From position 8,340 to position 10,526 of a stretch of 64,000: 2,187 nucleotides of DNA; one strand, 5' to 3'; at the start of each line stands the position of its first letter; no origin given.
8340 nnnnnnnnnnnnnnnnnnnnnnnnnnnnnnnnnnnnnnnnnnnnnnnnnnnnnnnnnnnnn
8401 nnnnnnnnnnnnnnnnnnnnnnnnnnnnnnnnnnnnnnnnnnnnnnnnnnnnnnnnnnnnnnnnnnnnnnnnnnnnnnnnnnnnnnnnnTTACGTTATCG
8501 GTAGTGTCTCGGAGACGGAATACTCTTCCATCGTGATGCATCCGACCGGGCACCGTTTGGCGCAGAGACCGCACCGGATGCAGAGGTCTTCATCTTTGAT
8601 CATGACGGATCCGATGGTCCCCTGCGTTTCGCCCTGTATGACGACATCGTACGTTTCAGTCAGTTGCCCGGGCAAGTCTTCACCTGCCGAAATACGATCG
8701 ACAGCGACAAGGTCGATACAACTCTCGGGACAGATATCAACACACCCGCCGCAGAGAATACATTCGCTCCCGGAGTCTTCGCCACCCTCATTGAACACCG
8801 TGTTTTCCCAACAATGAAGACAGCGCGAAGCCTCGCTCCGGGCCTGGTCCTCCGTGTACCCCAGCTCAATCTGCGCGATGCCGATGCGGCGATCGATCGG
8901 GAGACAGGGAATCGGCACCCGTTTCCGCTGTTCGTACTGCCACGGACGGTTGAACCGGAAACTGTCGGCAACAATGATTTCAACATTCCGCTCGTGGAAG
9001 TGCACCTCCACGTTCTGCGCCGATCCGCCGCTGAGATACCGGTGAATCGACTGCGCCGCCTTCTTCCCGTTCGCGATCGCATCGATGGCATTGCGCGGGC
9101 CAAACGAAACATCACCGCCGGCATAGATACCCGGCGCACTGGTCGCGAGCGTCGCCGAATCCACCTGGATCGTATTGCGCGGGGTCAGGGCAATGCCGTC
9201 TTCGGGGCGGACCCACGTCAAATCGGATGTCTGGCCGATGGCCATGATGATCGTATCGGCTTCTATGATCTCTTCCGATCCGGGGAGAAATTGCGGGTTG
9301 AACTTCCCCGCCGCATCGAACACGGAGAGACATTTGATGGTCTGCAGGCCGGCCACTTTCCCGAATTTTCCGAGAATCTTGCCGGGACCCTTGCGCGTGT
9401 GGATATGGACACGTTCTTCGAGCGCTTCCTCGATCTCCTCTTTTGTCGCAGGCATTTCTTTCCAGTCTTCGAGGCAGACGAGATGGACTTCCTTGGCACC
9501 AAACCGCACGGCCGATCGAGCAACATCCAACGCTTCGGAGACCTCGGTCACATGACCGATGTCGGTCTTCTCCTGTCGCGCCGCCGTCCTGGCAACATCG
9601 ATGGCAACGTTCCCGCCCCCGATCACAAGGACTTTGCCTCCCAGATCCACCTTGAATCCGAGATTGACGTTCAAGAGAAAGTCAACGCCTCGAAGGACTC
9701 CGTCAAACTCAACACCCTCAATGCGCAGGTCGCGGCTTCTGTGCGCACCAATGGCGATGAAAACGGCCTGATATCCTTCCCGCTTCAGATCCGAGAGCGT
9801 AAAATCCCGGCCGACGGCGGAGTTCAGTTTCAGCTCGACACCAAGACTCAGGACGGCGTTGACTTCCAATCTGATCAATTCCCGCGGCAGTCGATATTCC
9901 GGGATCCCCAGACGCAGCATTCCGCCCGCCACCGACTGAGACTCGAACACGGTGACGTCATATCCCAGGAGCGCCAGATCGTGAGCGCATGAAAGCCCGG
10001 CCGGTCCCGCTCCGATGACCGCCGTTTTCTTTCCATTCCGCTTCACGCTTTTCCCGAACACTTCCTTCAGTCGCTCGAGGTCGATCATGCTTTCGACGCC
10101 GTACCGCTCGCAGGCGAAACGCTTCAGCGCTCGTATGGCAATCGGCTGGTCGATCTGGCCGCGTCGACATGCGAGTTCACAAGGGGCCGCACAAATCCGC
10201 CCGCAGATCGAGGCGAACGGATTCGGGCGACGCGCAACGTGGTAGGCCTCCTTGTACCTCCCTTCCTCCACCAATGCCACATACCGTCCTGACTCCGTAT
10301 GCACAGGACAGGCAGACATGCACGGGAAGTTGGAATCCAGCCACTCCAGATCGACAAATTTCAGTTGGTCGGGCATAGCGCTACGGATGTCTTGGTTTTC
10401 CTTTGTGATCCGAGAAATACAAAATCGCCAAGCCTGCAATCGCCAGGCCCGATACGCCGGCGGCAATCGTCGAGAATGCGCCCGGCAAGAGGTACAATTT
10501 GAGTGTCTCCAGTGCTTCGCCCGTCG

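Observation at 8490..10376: GltD-like FAD/NAD(P)H oxidoreductase with two [4Fe-4S] clusters encoded inside the Rieske/cyt b operon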

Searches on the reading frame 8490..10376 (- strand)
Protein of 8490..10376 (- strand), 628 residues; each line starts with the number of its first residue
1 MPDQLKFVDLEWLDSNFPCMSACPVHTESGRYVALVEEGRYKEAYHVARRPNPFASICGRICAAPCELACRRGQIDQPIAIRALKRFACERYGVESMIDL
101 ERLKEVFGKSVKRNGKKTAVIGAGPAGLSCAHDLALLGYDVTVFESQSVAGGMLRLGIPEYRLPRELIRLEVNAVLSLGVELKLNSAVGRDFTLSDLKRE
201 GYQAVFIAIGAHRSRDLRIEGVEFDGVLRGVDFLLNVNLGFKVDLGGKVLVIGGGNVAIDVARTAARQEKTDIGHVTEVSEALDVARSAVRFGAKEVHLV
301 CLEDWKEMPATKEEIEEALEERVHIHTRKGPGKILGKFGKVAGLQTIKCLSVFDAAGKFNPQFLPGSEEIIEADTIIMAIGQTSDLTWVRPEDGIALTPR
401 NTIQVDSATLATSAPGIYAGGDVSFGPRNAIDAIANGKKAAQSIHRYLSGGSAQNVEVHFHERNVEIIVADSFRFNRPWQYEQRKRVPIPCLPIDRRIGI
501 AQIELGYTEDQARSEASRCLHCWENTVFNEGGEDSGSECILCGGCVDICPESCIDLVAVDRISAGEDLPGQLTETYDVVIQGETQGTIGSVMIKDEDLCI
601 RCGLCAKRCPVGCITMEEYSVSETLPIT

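Call 4: search_protein_families(library=pfam, proteins=[window:8490-10376:-], max_evalue=0.01)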
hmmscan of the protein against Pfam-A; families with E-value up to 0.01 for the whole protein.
window:8490-10376:- (628 aa): 21 families
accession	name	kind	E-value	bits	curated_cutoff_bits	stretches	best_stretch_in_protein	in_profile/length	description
PF07992.20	Pyr_redox_2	-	1.2e-31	110.7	26.1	1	117-437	2-291/291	Pyridine nucleotide-disulphide oxidoreductase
PF14691.11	Fer4_20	-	3.5e-17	62.7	25.8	1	17-91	30-107/113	Dihydroprymidine dehydrogenase domain II, 4Fe-4S cluster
PF13738.12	Pyr_redox_3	-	8.3e-10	38.8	30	1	120-149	2-32/305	Pyridine nucleotide-disulphide oxidoreductase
PF13450.12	NAD_binding_8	-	3e-08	34.3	21.9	1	120-153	1-34/68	NAD(P)-binding Rossmann-like domain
PF12838.12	Fer4_7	-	3.2e-08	34.4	27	1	539-613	2-52/52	4Fe-4S dicluster domain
PF00070.33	Pyr_redox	-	1.3e-07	32.4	22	1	117-148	1-32/82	Pyridine nucleotide-disulphide oxidoreductase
PF00037.32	Fer4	-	1.7e-07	31.2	21.1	1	593-615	2-24/24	4Fe-4S binding domain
PF01266.30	DAO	-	5.9e-07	29.8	27.9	1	118-152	2-44/353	FAD dependent oxidoreductase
PF13187.11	Fer4_9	-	3.7e-05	24.1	27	1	579-614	17-52/52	4Fe-4S dicluster domain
PF13484.11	Fer4_16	-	0.00011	23.4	30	0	538-567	1-29/66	4Fe-4S double cluster binding domain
PF14697.11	Fer4_21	-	0.00031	21.2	35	1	592-616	34-59/59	4Fe-4S dicluster domain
PF00890.30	FAD_binding_2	-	0.00049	19.8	20.4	1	119-152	3-36/414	FAD binding domain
PF03486.20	HI0933_like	-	0.00059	19.8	50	1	117-151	2-36/244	HI0933-like protein Rossmann domain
PF13237.11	Fer4_10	-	0.0006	20.1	25.5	1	592-611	2-21/53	4Fe-4S dicluster domain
PF01262.27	AlaDh_PNT_C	-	0.00069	19.5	23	0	117-147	30-60/214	Alanine dehydrogenase/PNT, C-terminal domain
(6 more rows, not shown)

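Call 7: find_homologous_proteins(query=window:8490-10376:-, max_evalue=1e-10)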
Query window:8490-10376:- (628 aa): 8000 proteins with E <= 1e-10 among 8000 candidates; the best 120 are listed.
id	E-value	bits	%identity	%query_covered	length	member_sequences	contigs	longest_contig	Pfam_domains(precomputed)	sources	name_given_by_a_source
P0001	0.0e+0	1323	90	100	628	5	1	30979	PF01266.31,PF13450.13,PF14691.12,PF07992.21,PF00070.34,PF00037.33,PF13738.13,PF12838.13,PF13187.12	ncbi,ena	-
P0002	0.0e+0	1247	86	100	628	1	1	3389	PF01266.31,PF13450.13,PF14691.12,PF07992.21,PF00070.34,PF00037.33,PF13738.13,PF12838.13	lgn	-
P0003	0.0e+0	1232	85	100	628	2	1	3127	PF01266.31,PF13450.13,PF14691.12,PF07992.21,PF00070.34,PF00037.33,PF13738.13,PF12838.13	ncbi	-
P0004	0.0e+0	1218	83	99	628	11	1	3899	PF01266.31,PF13450.13,PF14691.12,PF07992.21,PF00070.34,PF00037.33,PF13738.13,PF12838.13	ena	-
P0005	0.0e+0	1187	80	100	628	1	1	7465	PF01266.31,PF13450.13,PF14691.12,PF07992.21,PF00070.34,PF00037.33,PF13738.13,PF12838.13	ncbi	-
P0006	0.0e+0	1180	82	99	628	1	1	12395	PF01266.31,PF13450.13,PF14691.12,PF07992.21,PF00070.34,PF00037.33,PF13738.13,PF12838.13,PF13237.12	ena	-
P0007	0.0e+0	1180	82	99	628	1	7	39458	PF01266.31,PF13450.13,PF14691.12,PF07992.21,PF00070.34,PF00037.33,PF13738.13,PF12838.13,PF13237.12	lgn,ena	-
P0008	0.0e+0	1179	82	99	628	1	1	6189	PF01266.31,PF13450.13,PF14691.12,PF07992.21,PF00070.34,PF00037.33,PF13738.13,PF12838.13,PF13237.12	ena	-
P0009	0.0e+0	1178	81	99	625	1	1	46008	PF01266.31,PF13450.13,PF14691.12,PF07992.21,PF00070.34,PF00037.33,PF13738.13,PF12838.13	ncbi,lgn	-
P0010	0.0e+0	1177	81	100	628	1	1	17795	PF01266.31,PF13450.13,PF14691.12,PF07992.21,PF00070.34,PF00037.33,PF13738.13,PF12838.13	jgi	jgi:formate dehydrogenase (NADP+) beta subunit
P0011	0.0e+0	1168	80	100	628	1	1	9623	PF01266.31,PF13450.13,PF14691.12,PF07992.21,PF00070.34,PF00037.33,PF13738.13,PF12838.13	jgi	jgi:formate dehydrogenase beta subunit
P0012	0.0e+0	1163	77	100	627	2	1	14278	PF01266.31,PF13450.13,PF14691.12,PF07992.21,PF00070.34,PF00037.33,PF13738.13,PF12838.13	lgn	-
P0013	0.0e+0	1161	78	100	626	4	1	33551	PF01266.31,PF13450.13,PF14691.12,PF07992.21,PF00070.34,PF00037.33,PF13738.13,PF12838.13,PF13187.12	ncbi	-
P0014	0.0e+0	1160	77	100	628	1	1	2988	PF01266.31,PF13450.13,PF14691.12,PF07992.21,PF00070.34,PF00037.33,PF13738.13,PF12838.13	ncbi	-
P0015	0.0e+0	1160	78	100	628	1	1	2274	PF01266.31,PF13450.13,PF14691.12,PF07992.21,PF00070.34,PF00037.33,PF13738.13,PF13484.12,PF12838.13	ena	-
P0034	0.0e+0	1146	77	100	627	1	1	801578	PF01266.31,PF13450.13,PF14691.12,PF07992.21,PF00070.34,PF00037.33,PF13738.13,PF12838.13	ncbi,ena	-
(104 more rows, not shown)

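Call 8: search_solved_structures(query=window:8490-10376:-, max_evalue=0.001, show_alignments=1)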
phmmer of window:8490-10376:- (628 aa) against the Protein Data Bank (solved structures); distinct sequences matched with E-value up to 0.001: 67 (the best 60 are shown).
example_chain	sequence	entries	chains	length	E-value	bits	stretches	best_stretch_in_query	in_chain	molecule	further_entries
9bov_A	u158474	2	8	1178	1.9e-95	324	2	14-267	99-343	Molybdopterin oxidoreductase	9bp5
9n5u_A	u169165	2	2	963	3e-94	320.1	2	14-268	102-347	NfnA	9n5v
8oh5_C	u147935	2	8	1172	2.8e-84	287.2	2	14-267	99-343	Formate dehydrogenase-O, major subunit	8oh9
5jca_L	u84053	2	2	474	3.7e-72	247.1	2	17-267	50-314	NADH-dependent Ferredoxin:NADP Oxidoreductase (NfnI) subunit alpha | NADH-dependent Ferredoxin:NADP Oxidoreductase subunit alpha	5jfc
4ylf_B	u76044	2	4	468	9.3e-71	242.5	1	17-450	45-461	Dihydropyrimidine dehydrogenase subunit A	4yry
5vj7_A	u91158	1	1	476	2.3e-70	241.2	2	17-267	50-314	Oxidoreductase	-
2vdc_G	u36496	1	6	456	1.8e-53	185.4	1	19-450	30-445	GLUTAMATE SYNTHASE [NADPH] SMALL CHAIN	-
6s6s_G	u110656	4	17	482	2.3e-53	185.1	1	19-450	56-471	Glutamate synthase [NADPH] small chain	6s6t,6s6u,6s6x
7mfm_I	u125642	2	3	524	5e-51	177.3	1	20-452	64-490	Glutamate synthase (NADPH) small chain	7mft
7m31_A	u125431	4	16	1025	9.8e-43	149.9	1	16-451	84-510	Dihydropyrimidine dehydrogenase [NADP(+)]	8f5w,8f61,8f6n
1gt8_A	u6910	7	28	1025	9.8e-43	149.9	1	16-451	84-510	DIHYDROPYRIMIDINE DEHYDROGENASE | Dihydropyrimidine dehydrogenase [NADP(+)]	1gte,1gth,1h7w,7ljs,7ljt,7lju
1h7x_A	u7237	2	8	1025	9.8e-43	149.9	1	16-451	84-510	DIHYDROPYRIMIDINE DEHYDROGENASE | Dihydropyrimidine dehydrogenase [NADP(+)]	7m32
6qkg_A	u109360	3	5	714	3.6e-16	62.2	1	115-270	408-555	NCR A | NCR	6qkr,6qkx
1cjc_A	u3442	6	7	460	2.4e-10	43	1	117-274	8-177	PROTEIN (ADRENODOXIN REDUCTASE) | ADRENODOXIN REDUCTASE | NADPH:ADRENODOXIN OXIDOREDUCTASE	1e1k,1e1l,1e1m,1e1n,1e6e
1ps9_A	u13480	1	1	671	1e-08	37.5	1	116-266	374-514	2,4-dienoyl-CoA reductase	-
5t5i_F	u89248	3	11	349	1.3e-07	34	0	589-623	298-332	Tungsten formylmethanofuran dehydrogenase subunit fwdF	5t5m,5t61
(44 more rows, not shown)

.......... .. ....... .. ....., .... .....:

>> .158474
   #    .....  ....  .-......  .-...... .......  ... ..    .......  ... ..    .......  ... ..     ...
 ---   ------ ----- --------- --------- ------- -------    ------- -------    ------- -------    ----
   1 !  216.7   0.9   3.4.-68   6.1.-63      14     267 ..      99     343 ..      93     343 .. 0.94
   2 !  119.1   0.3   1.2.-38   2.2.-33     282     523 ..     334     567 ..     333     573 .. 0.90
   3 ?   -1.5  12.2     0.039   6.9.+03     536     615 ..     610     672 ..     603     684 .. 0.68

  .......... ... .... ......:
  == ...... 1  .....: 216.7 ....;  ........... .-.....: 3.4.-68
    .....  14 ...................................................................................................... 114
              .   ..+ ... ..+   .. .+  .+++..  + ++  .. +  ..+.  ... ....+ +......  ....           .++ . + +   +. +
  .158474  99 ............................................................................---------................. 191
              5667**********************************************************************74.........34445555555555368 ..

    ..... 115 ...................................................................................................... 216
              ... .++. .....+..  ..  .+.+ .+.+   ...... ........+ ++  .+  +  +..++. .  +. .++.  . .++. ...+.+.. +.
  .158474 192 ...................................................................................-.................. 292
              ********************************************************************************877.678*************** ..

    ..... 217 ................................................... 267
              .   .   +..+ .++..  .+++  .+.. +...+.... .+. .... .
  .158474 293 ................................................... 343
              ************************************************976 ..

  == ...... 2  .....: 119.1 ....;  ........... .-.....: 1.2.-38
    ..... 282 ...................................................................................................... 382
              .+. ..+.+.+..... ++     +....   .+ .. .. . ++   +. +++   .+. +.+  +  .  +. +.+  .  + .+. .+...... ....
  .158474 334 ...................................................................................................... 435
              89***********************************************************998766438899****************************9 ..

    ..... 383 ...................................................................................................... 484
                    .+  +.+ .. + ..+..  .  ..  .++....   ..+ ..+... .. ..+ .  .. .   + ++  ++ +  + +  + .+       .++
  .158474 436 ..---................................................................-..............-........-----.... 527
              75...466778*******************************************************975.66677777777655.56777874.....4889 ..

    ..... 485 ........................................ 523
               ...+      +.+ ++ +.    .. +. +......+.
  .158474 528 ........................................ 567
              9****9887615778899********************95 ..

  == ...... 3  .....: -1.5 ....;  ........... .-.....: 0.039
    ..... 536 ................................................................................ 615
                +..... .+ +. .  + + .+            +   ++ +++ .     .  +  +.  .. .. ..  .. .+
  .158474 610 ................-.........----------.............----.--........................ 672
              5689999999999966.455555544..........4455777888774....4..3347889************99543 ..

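Call 9: find_encoding_contigs(protein=P0001, flank=10000, max_places=2)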
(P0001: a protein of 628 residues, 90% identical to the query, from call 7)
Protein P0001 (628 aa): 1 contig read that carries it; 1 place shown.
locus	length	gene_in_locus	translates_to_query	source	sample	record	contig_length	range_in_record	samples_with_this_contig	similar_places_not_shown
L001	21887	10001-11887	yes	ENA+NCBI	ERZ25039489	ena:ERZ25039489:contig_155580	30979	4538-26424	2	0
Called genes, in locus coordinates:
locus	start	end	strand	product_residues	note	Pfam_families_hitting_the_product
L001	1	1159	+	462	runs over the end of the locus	PF07602:DUF1565, PF22842:Pel9A-like_beta_helix (faint), PF13229:Beta_helix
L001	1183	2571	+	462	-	PF22842:Pel9A-like_beta_helix (weak), PF07602:DUF1565, PF13229:Beta_helix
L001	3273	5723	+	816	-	PF21623:HK_sensor_dom_bact, PF02743:dCache_1, PF00672:HAMP, PF00989:PAS (weak), PF08448:PAS_4, PF13426:PAS_9 (weak), PF00512:HisKA, PF02518:HATPase_c, +1 more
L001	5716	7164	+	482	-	PF00072:Response_reg, PF00158:Sigma54_activat, PF14532:Sigma54_activ_2, PF25601:AAA_lid_14, PF02954:HTH_8 (weak)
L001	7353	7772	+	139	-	PF00072:Response_reg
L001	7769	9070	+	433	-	-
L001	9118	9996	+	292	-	PF13620:CarboxypepD_reg (faint), PF14686:fn3_3 (weak)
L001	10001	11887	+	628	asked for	PF13187:Fer4_9 (faint), PF14691:Fer4_20, PF00070:Pyr_redox (faint), PF01266:DAO (weak), PF07992:Pyr_redox_2, PF13450:NAD_binding_8, PF12838:Fer4_7, PF00037:Fer4 (weak), +1 more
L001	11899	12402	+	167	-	PF00355:Rieske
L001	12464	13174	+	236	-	PF00033:Cytochrome_B, PF14358:DUF4405 (weak), PF13631:Cytochrom_B_N_2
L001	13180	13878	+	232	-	PF00032:Cytochrom_B_C (weak)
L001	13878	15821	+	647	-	PF14522:Cytochrome_C7 (faint), PF14537:Cytochrom_c3_2 (faint), PF22113:Mtrc-MtrF_II-IV_dom (faint), PF22678:Cytochrom_c_NrfB-like (faint), PF02433:FixO (faint), PF00034:Cytochrom_C, PF13442:Cytochrome_CBB3, PF00034:Cytochrom_C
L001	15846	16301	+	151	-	PF00034:Cytochrom_C, PF13442:Cytochrome_CBB3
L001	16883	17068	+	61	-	PF13783:DUF4177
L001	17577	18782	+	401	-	-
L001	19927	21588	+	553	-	PF00704:Glyco_hydro_18, PF18962:Por_Secre_tail (weak)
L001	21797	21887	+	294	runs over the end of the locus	PF00753:Lactamase_B, PF23023:Anti-Pycsar_Apyc1, PF12706:Lactamase_B_2 (weak)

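Call 10: find_encoding_contigs(protein=P0034, flank=10000, max_places=2)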
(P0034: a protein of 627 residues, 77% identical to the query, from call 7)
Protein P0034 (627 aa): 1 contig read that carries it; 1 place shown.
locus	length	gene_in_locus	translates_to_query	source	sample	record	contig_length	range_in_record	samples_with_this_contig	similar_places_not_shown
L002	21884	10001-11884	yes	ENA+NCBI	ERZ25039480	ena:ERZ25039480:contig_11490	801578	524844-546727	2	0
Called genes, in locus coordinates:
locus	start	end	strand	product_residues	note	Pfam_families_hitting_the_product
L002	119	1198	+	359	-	PF06452:CBM9_1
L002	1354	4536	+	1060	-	PF00150:Cellulase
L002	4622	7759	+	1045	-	PF17900:Peptidase_M1_N, PF01433:Peptidase_M1, PF15780:ASH (weak), PF22073:Cep192_D4, PF22544:HYDIN_VesB_CFA65-like_Ig, PF18962:Por_Secre_tail (weak)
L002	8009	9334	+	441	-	-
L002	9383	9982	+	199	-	PF00127:Copper-bind (faint), PF13620:CarboxypepD_reg (weak), PF14686:fn3_3 (weak)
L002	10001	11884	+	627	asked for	PF14691:Fer4_20, PF00070:Pyr_redox (faint), PF01266:DAO, PF07992:Pyr_redox_2, PF13450:NAD_binding_8, PF13738:Pyr_redox_3 (faint), PF12838:Fer4_7 (weak), PF00037:Fer4 (weak)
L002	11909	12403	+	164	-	PF00355:Rieske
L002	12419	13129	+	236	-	PF00033:Cytochrome_B, PF14358:DUF4405 (weak), PF13631:Cytochrom_B_N_2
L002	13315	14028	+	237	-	PF00032:Cytochrom_B_C (weak)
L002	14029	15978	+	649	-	PF13442:Cytochrome_CBB3 (faint), PF14522:Cytochrome_C7 (faint), PF14537:Cytochrom_c3_2 (faint), PF02433:FixO (faint), PF00034:Cytochrom_C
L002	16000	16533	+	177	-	PF13442:Cytochrome_CBB3, PF00034:Cytochrom_C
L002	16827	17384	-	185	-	-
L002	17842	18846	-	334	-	PF18962:Por_Secre_tail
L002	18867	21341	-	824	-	PF18998:Flg_new_2 (weak)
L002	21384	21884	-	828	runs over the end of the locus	-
